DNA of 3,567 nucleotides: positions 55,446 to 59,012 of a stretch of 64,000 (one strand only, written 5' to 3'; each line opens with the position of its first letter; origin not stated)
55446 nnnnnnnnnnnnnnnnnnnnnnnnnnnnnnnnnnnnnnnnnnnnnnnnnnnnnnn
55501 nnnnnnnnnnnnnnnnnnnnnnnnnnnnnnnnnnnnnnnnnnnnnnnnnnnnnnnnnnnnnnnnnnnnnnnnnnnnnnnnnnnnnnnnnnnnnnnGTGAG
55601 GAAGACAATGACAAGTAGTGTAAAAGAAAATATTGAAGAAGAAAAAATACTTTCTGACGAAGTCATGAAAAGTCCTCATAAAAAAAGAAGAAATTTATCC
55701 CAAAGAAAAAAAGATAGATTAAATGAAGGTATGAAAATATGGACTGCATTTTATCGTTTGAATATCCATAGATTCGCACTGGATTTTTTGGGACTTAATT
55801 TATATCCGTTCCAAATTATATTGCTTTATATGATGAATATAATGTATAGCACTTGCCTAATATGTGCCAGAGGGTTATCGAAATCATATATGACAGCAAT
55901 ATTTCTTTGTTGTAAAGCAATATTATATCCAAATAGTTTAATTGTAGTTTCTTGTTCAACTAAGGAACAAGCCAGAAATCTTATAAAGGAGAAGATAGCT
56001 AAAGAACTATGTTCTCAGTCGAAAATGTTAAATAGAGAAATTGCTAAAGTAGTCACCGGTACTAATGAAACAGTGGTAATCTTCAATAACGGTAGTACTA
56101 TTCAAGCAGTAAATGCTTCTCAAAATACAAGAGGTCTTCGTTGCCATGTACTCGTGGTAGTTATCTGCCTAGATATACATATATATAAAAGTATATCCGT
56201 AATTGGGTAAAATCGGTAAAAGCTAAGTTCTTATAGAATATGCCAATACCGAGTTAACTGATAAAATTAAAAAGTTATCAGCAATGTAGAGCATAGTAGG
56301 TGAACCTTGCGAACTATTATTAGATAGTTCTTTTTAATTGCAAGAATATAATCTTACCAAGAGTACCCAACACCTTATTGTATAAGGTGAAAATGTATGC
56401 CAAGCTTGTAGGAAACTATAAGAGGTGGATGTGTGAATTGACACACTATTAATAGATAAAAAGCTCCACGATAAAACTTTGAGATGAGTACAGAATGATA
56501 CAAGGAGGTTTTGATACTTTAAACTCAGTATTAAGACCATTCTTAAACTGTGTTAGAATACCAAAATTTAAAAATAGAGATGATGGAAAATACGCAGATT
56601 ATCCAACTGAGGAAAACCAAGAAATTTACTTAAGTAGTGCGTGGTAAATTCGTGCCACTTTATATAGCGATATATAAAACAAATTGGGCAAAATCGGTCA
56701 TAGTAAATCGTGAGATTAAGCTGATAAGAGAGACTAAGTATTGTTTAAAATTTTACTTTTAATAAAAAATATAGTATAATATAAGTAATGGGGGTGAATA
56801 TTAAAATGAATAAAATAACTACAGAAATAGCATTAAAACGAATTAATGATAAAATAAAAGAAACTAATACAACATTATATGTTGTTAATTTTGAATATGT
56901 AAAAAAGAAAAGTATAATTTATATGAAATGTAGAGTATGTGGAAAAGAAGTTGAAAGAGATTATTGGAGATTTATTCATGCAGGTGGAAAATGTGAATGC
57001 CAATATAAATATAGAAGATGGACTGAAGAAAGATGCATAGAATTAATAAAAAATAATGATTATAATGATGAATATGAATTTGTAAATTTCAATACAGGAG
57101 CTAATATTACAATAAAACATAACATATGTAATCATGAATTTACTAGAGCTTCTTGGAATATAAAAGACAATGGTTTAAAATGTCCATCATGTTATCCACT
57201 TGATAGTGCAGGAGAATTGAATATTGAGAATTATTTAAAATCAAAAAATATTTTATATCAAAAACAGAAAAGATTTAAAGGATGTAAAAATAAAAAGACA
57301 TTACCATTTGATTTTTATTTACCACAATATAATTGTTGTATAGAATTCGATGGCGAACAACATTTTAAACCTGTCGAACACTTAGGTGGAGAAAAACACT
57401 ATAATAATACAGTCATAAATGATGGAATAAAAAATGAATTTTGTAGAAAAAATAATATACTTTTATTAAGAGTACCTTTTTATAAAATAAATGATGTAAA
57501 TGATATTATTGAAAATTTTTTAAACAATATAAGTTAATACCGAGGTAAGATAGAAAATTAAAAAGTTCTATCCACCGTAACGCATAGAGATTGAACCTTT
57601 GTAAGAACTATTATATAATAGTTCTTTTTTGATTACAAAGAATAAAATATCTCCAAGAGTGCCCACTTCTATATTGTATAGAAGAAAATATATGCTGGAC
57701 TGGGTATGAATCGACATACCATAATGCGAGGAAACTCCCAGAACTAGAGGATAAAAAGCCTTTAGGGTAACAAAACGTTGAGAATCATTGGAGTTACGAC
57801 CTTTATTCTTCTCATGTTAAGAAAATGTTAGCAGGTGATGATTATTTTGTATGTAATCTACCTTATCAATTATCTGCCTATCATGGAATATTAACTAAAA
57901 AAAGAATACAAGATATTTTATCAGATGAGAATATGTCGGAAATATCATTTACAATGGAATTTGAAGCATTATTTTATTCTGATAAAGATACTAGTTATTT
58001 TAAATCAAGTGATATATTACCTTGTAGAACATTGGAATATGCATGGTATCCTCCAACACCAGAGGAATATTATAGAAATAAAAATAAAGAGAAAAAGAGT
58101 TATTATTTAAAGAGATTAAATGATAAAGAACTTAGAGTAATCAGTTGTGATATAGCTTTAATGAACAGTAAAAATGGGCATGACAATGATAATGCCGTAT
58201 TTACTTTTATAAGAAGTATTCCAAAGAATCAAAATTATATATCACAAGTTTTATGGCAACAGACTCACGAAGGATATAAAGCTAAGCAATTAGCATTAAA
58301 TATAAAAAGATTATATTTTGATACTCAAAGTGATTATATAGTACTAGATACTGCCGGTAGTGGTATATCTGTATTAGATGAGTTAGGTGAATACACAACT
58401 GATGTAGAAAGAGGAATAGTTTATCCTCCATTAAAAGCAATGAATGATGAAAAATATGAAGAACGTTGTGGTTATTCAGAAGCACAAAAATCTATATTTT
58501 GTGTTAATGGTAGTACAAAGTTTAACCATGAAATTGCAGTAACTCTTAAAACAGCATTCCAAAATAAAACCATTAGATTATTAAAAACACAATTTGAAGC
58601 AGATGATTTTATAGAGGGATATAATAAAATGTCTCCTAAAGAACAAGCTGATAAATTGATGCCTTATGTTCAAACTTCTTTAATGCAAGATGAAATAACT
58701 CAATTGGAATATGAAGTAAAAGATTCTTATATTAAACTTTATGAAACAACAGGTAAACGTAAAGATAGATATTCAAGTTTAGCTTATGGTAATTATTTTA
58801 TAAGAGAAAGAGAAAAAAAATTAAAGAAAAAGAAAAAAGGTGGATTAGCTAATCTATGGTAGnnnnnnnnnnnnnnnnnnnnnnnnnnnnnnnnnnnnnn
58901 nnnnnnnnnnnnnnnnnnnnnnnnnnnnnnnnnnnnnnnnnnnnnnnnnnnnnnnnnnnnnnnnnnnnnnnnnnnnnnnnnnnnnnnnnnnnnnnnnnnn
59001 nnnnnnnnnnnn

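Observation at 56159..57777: terL split into three exons; a 54-codon middle exon carries Walker B and the conserved SSAW block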

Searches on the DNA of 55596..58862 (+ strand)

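Call 7: search_dna_similar(query=window:55596-58862:+, collection=phages, mode=near, max_rows=20)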
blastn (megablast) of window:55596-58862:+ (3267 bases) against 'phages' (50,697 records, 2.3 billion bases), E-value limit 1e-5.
No match.
